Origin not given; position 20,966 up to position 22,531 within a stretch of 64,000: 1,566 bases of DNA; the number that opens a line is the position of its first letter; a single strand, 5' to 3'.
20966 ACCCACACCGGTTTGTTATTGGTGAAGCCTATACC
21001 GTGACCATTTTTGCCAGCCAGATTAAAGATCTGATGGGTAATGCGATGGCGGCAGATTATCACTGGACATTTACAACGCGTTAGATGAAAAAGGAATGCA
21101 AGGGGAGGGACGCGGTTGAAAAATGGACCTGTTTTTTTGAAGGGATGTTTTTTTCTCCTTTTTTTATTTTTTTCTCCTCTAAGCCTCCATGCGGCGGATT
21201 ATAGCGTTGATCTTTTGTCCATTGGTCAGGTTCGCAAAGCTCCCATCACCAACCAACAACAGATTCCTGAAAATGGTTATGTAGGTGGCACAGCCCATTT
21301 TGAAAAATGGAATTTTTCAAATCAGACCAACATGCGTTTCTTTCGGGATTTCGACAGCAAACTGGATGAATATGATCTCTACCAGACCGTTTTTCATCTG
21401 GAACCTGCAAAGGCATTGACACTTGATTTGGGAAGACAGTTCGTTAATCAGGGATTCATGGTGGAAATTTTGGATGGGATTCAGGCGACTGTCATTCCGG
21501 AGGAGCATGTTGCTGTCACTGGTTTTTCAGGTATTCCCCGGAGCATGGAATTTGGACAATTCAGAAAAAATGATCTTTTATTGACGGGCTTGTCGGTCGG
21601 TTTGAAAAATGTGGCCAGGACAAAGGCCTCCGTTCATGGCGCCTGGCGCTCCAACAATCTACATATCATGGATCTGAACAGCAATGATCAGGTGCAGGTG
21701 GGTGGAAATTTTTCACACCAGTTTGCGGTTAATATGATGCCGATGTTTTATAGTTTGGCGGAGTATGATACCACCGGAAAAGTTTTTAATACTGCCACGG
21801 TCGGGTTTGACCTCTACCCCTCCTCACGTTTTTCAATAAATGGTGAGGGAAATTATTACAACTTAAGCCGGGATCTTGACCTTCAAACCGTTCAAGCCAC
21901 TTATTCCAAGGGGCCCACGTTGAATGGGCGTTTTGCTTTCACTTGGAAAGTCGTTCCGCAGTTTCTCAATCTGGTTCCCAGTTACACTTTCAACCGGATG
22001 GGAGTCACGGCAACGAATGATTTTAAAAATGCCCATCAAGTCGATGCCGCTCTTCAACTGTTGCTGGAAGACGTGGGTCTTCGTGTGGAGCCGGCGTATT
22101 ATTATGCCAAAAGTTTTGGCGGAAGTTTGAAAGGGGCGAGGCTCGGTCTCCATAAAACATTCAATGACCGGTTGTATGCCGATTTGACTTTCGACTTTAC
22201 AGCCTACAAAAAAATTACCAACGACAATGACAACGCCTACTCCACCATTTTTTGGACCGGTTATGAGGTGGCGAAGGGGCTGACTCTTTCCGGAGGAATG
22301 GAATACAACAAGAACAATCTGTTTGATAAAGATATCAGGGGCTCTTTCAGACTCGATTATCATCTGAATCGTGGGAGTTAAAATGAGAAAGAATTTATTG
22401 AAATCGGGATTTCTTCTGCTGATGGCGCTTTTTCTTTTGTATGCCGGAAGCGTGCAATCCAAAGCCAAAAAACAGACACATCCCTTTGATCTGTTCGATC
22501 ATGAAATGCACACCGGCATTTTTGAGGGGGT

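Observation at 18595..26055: Porin-cytochrome conduit fused in one operon to a Rieske/cytochrome b complex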

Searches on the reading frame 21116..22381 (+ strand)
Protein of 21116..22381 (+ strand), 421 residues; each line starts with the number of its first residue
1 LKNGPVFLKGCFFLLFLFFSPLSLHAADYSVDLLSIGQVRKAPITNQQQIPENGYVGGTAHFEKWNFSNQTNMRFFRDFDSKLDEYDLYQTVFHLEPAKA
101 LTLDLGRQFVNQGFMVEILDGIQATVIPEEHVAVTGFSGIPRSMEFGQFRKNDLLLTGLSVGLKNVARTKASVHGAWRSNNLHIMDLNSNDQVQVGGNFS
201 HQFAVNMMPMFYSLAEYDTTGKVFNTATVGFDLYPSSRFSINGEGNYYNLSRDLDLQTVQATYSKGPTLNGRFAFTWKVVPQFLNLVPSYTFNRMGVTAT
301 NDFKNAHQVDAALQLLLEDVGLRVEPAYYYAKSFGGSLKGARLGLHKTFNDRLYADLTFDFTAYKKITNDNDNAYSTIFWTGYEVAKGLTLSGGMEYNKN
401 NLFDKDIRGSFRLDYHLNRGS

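Call 4: search_protein_families(library=pfam, proteins=[window:21116-22381:+], max_evalue=0.01)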
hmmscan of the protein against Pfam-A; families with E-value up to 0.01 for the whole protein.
window:21116-22381:+ (421 aa): 0 families

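Call 5: search_protein_families(library=ncbifam, proteins=[window:21116-22381:+], max_evalue=0.01)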
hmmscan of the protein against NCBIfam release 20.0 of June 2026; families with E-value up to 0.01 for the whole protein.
window:21116-22381:+ (421 aa): 0 families

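Call 6: find_homologous_proteins(query=window:21116-22381:+, max_evalue=0.001)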
Query window:21116-22381:+ (421 aa): 43 proteins with E <= 0.001 among 6594 candidates.
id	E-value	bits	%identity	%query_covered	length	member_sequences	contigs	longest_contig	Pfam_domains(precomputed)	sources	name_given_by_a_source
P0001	3.4e-280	947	100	98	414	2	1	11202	-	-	-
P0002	3.5e-149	516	56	97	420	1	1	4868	-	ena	-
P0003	1.9e-145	503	54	100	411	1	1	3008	-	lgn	-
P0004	3.9e-144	499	53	98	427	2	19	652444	-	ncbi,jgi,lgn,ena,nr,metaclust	ncbi:MAG: hypothetical protein A3F82_06240 [Deltaproteobacteria bacterium RIFCSPLOWO2_12_FULL_44_12]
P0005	1.7e-140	487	55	94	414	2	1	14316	-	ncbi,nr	ncbi:MAG: hypothetical protein HY877_04190 [Deltaproteobacteria bacterium]|nr:hypothetical protein [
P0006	2.5e-137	476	53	94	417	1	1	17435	-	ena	-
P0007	6.1e-131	455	53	94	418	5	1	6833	-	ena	-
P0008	1.0e-130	455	49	95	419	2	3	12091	-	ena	-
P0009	4.4e-129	449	49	96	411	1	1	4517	-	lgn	-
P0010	5.0e-129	449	51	96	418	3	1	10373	-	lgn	-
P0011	1.3e-128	448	48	96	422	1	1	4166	-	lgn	-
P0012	5.0e-128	446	50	97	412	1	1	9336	-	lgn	-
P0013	1.5e-126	441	48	98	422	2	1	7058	-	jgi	-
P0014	2.8e-125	437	50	96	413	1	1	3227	-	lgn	-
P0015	7.7e-123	429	47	97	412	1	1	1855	-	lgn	-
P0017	1.3e-121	425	49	96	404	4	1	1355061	-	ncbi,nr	ncbi:MAG: hypothetical protein HYS22_04825 [Deltaproteobacteria bacterium]|nr:hypothetical protein [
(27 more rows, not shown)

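Call 7: find_related_loci(query=window:21116-22381:+, collection=genome_contigs, flank=10000)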
Query window:21116-22381:+ (421 aa) in genome_contigs; peptide patterns used: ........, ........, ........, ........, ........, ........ (x = any residue, [..] = any of these).
40 stretches matched a pattern, but none encodes a relative of the query by tblastn (E <= 1e-3).

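Call 8: find_encoding_contigs(protein=P0004, flank=10000, max_places=2)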
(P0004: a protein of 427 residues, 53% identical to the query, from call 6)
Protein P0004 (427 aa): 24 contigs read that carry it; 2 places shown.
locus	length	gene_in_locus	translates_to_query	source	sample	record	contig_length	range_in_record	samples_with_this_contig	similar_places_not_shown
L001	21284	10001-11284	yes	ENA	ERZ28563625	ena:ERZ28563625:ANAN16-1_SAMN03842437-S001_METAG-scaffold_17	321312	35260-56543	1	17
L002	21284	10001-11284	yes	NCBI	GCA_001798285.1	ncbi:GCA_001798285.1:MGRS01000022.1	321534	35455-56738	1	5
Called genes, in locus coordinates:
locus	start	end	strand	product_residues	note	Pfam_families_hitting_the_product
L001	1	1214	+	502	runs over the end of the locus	PF02085:Cytochrom_CIII (faint), PF14522:Cytochrome_C7 (faint), PF14537:Cytochrom_c3_2 (weak)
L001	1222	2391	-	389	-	PF03916:NrfD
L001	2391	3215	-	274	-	PF13183:Fer4_8 (weak), PF12838:Fer4_7, PF13237:Fer4_10, PF13247:Fer4_11, PF25160:LdpA_Fe-S-bd (weak), PF00037:Fer4, PF12797:Fer4_2, PF12837:Fer4_6 (weak), +4 more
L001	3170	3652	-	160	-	PF09699:Paired_CXXCH_1 (faint), PF14522:Cytochrome_C7 (faint), PF14537:Cytochrom_c3_2 (faint), PF22113:Mtrc-MtrF_II-IV_dom (faint)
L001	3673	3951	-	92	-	PF13442:Cytochrome_CBB3, PF00034:Cytochrom_C (faint)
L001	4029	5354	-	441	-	PF01266:DAO (weak), PF01593:Amino_oxidase, PF13450:NAD_binding_8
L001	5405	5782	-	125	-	PF03918:CcmH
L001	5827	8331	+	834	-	PF14522:Cytochrome_C7 (faint), PF14537:Cytochrom_c3_2 (faint), PF13205:Big_5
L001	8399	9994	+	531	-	-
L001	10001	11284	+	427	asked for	-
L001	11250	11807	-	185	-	-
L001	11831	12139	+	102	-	-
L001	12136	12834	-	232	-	PF02742:Fe_dep_repr_C, PF04023:FeoA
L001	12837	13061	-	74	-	-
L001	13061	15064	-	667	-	PF01926:MMR_HSR1, PF02421:FeoB_N, PF07670:Gate, PF07664:FeoB_C, PF07670:Gate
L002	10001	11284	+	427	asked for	-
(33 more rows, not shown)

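Call 9: find_encoding_contigs(protein=P0017, flank=10000, max_places=2)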
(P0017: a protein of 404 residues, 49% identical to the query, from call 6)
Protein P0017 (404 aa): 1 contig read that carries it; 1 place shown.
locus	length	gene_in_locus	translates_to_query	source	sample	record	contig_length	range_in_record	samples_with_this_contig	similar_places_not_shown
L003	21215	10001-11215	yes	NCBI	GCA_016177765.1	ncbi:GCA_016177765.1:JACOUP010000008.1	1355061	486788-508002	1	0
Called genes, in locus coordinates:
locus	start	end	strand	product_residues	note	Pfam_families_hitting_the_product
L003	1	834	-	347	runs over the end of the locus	PF02775:TPP_enzyme_C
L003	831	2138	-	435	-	PF01855:POR_N, PF17147:PFOR_II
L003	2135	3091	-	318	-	PF01558:POR, PF13484:Fer4_16 (faint), PF13183:Fer4_8 (faint), PF12797:Fer4_2 (faint), PF00037:Fer4 (faint), PF12837:Fer4_6 (faint), PF12838:Fer4_7, PF13187:Fer4_9 (weak), +1 more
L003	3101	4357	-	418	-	PF00285:Citrate_synt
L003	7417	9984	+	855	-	PF14522:Cytochrome_C7 (faint), PF14537:Cytochrom_c3_2 (faint), PF13205:Big_5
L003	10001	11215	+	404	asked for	-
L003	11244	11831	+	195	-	PF14537:Cytochrom_c3_2 (faint), PF14522:Cytochrome_C7 (weak)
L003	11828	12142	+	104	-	-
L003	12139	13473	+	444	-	PF01593:Amino_oxidase, PF13450:NAD_binding_8, PF13738:Pyr_redox_3 (faint)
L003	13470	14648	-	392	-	PF00034:Cytochrom_C (weak), PF13442:Cytochrome_CBB3 (faint)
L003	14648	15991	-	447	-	PF03916:NrfD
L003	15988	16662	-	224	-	PF00037:Fer4 (faint), PF12797:Fer4_2 (faint), PF12837:Fer4_6 (faint), PF13183:Fer4_8 (faint), PF13247:Fer4_11, PF13237:Fer4_10 (weak), PF12838:Fer4_7 (weak), PF13187:Fer4_9 (weak), +2 more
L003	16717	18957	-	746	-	PF04879:Molybdop_Fe4S4, PF00384:Molybdopterin, PF01568:Molydop_binding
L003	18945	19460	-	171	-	PF02085:Cytochrom_CIII (faint), PF14522:Cytochrome_C7 (weak)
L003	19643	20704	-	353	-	PF00033:Cytochrome_B, PF14358:DUF4405 (weak), PF13631:Cytochrom_B_N_2, PF00032:Cytochrom_B_C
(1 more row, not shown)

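Call 11: find_related_loci(query=A1, collection=genome_contigs, flank=10000)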
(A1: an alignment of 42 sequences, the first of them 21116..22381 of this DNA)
Query A1 (421 aa) in genome_contigs; peptide patterns used: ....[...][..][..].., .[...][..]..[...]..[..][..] (x = any residue, [..] = any of these).
95 stretches matched a pattern; 21 encode a relative of the query (tblastn E <= 1e-3); 21 distinct loci.
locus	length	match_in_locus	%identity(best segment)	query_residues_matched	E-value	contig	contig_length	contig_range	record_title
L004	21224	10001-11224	53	11-421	1e-147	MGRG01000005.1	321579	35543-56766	MAG: Deltaproteobacteria bacterium RIFCSPHIGHO2_01_FULL_43_49 rifcsphigho2_01_scaffold_20, whole genome shotgun sequence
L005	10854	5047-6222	50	26-421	5e-130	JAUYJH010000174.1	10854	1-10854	MAG: Deltaproteobacteria bacterium isolate C24_metabat.bin.128 C24_k141_269478, whole genome shotgun sequence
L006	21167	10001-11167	45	24-416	6e-115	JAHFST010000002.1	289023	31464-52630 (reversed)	MAG: Deltaproteobacteria bacterium isolate nzgw603 NODE_15_length_289024_cov_8.439985, whole genome shotgun sequence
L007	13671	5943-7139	41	17-418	2e-102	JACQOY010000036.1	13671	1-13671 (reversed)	MAG: Deltaproteobacteria bacterium isolate NC_groundwater_1293_Ag_S-0.2um_53_32 S_p2_S4_coassembly_k141_494099, whole ge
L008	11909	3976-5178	41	14-416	4e-98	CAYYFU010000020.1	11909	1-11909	MAG TPA_asm: uncultured Pseudomonadota bacterium isolate binchicken_co125_1081 genome assembly, contig: NODE_10974_lengt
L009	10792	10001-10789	48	1-260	8e-79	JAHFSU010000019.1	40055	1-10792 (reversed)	MAG: Deltaproteobacteria bacterium isolate nzgw604 NODE_636_length_40056_cov_4.944435, whole genome shotgun sequence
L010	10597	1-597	52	222-421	1e-67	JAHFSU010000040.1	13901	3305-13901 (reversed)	MAG: Deltaproteobacteria bacterium isolate nzgw604 NODE_6073_length_13902_cov_4.753356, whole genome shotgun sequence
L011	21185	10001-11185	24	13-417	3e-14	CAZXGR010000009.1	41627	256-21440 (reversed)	MAG TPA_asm: uncultured bacterium isolate binchicken_co164_32 genome assembly, contig: NODE_61_length_41627_cov_214.0591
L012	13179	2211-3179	26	80-417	4e-14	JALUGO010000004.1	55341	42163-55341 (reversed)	MAG: Desulfurobacteriaceae bacterium isolate S143_metabat2_scaf2bin.186 S143_NODE_149_length_55341_cov_8.406545, whole g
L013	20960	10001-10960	26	80-412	6e-14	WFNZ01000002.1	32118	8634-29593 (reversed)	MAG: Thermovibrio sp. isolate S012_127_esom k151_108274, whole genome shotgun sequence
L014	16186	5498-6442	25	87-415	5e-14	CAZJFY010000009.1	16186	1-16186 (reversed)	MAG TPA_asm: uncultured bacterium isolate binchicken_co291_60 genome assembly, contig: NODE_861_length_16186_cov_5.70721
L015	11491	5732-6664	24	87-412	7e-14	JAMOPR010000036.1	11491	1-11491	MAG: Desulfurobacteriaceae bacterium isolate 4559-240_metabat1_scaf2bin.055 4559-240_scaffold_1409_c1, whole genome shot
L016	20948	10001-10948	26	80-408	9e-14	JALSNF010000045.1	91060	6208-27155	MAG: Desulfurobacteriaceae bacterium isolate 356-284_maxbin2_scaf2bin.199 356-284_scaffold_51_c1, whole genome shotgun s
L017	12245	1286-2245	26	80-412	1e-13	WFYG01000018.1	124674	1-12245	MAG: Thermovibrio sp. isolate S141_83 k151_247339, whole genome shotgun sequence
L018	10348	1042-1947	27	103-415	1e-13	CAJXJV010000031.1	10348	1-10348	MAG TPA_asm: uncultured Desulfurobacterium sp. isolate ERR1163132_bin.3_MetaBAT_v2.12.1_MAG genome assembly, contig: NOD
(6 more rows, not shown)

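Call 19: find_related_loci(query=A1, collection=metagenome_contigs, flank=10000)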
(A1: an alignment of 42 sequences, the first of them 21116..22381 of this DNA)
Query A1 (421 aa) in metagenome_contigs; peptide patterns used: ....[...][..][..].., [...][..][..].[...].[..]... (x = any residue, [..] = any of these).
157 stretches matched a pattern; 18 encode a relative of the query (tblastn E <= 1e-3); 18 distinct loci.
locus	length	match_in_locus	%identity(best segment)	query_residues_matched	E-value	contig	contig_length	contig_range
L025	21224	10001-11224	53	11-421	1e-147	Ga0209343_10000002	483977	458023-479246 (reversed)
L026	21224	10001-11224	53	11-421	1e-147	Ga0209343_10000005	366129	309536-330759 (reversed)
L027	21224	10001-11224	53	11-421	1e-147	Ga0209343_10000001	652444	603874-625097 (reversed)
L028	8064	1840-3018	53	27-421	2e-141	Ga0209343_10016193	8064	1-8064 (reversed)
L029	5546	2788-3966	53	27-421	2e-142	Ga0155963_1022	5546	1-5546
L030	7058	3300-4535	48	9-420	3e-131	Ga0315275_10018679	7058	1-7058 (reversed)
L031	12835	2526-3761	43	8-418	2e-118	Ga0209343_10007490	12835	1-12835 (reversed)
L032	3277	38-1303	40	1-421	5e-106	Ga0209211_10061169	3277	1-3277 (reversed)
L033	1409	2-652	40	203-419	2e-56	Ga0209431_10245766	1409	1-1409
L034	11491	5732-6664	24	87-412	5e-14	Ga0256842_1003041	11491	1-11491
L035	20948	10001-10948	26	80-408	6e-14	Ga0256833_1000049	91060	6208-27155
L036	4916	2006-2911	27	103-415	6e-14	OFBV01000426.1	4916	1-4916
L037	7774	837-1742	27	103-415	9e-14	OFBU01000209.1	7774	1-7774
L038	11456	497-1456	26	80-412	1e-13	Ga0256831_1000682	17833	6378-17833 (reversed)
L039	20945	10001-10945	26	80-408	4e-13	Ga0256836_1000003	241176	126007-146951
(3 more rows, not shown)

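Call 21: predict_structure(alignment_id=A1)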
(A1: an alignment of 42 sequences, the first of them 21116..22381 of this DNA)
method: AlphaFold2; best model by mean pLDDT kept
length: 421 residues; sequences in the alignment: 42
mean_pLDDT: 87.7   pTM: 0.77
mean pLDDT of the five models: 87.7, 87.0, 86.6, 85.8, 84.3
residues with pLDDT >= 90: 250; 70-90: 124; 50-70: 41; < 50: 6
segments of 3 or more residues with pLDDT < 50: 145-148
pLDDT, mean of each block of 10 residues (from residue 1): 68 79 72 92 77 93 90 87 82 93 93 79 92 93 57 79 93 88 64 89 94 92 90 96 93 64 83 97 97 86 92 97 98 95 98 97 93 96 96 95 87 92 69
secondary structure, 60 per line:
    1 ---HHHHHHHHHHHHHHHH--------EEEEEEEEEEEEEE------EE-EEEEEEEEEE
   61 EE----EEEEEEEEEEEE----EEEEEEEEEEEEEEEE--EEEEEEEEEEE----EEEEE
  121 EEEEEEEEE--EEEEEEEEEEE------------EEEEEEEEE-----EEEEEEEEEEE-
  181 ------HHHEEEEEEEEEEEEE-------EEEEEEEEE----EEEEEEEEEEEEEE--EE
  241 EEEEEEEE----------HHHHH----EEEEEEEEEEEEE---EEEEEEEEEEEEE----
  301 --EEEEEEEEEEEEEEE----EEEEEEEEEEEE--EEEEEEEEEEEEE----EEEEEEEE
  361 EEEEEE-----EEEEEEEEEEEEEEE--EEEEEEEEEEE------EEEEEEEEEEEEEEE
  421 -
elements in order: H4-19 E28-41 E51-62 E67-78 E83-98 E101-111 E116-129 E132-142 E155-163 E169-179 E190-202 E210-218 E223-236 E239-248 H259-263 E268-280 E284-296 E303-317 E322-333 E336-348 E353-366 E372-386 E389-399 E406-420

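Call 30: fold_search(model_id=the predicted structure, library=pdb)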
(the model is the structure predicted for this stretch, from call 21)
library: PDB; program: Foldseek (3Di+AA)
matches with E <= 10: 1027; with E <= 0.001: 321
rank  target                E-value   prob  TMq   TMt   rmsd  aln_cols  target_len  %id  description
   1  9fy9_D                5.9e-10  1.00  0.52  0.35   9.1       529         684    8  Cryo-EM structure of the type 1 chaperone-usher pilus FimD-tip complex (FimDHGFC) - Conformer 1 (released 2025-06-04)
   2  7vtz                  2.2e-09  1.00  0.41  0.40  12.6       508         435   10  Chitoporin from Escherichia coli (released 2022-11-09)
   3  3ohn_A                5.4e-09  1.00  0.53  0.49  10.5       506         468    9  Crystal structure of the FimD translocation domain (released 2011-06-01)
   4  3rfz_B                8.7e-09  1.00  0.52  0.31  11.7       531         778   10  Crystal structure of the FimD usher bound to its cognate FimC:FimH substrate (released 2011-06-01)
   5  3szv                  1.0e-08  1.00  0.45  0.51  11.4       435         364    9  Crystal structure of Pseudomonas aeruginosa OccK3 (OpdO) (released 2012-02-08)
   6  9fw9_D                1.1e-08  1.00  0.56  0.38   8.0       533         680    9  Cryo-EM structure of the type 1 pilus assembly platform as part of the FimA-bound chaperone-usher pilus complex (FimDH (released 2025-06-04)
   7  9bog_D                1.2e-08  1.00  0.54  0.31   9.7       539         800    8  Structural basis for adhesin secretion by the outer-membrane usher in type 1 pili (released 2024-10-09)
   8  5dl7                  1.3e-08  1.00  0.46  0.48  11.0       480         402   11  Crystal structure of Acinetobacter baumannii OccAB3 (released 2016-02-03)
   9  3rfz_E                2.3e-08  1.00  0.53  0.32  11.5       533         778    9  Crystal structure of the FimD usher bound to its cognate FimC:FimH substrate (released 2011-06-01)
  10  3rbh_A                2.3e-08  1.00  0.36  0.35  12.4       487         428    8  Structure of alginate export protein AlgE from Pseudomonas aeruginosa (released 2011-07-27)
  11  2y2x_B                2.6e-08  1.00  0.49  0.53  10.8       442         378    8  Crystal Structure of Pseudomonas Aeruginosa OpdK with Vanillate (released 2011-12-28)
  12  5dl5                  2.8e-08  1.00  0.38  0.39   9.6       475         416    9  Crystal structure of Acinetobacter baumannii OccAB1 (released 2016-02-03)
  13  4b61_A                2.9e-08  1.00  0.36  0.35  12.9       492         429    8  In meso structure of alginate transporter, AlgE, from Pseudomoas aeruginosa, PAO1. Crystal form 3. (released 2013-07-17)
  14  3rbh_B                3.0e-08  1.00  0.36  0.36  13.0       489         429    8  Structure of alginate export protein AlgE from Pseudomonas aeruginosa (released 2011-07-27)
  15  3sys_B                3.3e-08  1.00  0.48  0.54  10.6       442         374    8  Improved crystal structure of Pseudomonas aeruginosa OccK1 (OpdK) (released 2012-02-08)
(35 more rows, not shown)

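Call 62: search_protein_representatives(alignment_id=A1)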
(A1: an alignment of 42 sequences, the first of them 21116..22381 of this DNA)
Query: 42 sequences, 417 profile positions. Proteins with E-value up to 0.001 (for the whole library): 303; up to 1e-10: 137; up to 1e-30: 52. The best 150 are listed.
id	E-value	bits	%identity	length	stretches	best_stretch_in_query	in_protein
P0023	4.9e-197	671.2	-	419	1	7-417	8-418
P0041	1.4e-169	580.8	-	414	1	7-416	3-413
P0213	7.4e-167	571.9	-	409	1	10-415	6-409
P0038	2.9e-164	563.3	-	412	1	8-416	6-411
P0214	2.4e-161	553.7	-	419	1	6-416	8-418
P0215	2.4e-150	517.5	-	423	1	10-416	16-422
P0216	3.2e-145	500.6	-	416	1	3-417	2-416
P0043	8.8e-143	492.5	-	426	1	3-416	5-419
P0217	9.1e-118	410.1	-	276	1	7-276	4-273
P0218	5.6e-108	377.9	-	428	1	7-416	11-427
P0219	9.9e-87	307.9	-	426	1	9-415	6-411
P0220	1.6e-86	307.2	-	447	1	6-415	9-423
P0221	6.7e-86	305.2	-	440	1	9-407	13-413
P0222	2.6e-83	296.6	-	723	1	18-415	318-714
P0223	1.1e-82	294.6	-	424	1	7-416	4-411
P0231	1.2e-56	208.8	-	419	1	9-408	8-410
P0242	3.0e-42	161.4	-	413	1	3-413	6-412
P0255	5.5e-34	134.1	-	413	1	5-412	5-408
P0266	4.8e-29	117.9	-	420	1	10-412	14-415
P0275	1.9e-25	106.0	-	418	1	7-412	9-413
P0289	1.0e-20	90.4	-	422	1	7-402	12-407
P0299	5.9e-17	78.1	-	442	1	7-415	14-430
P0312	1.6e-13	66.7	-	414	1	7-413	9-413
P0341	6.6e-11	58.1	-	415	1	16-413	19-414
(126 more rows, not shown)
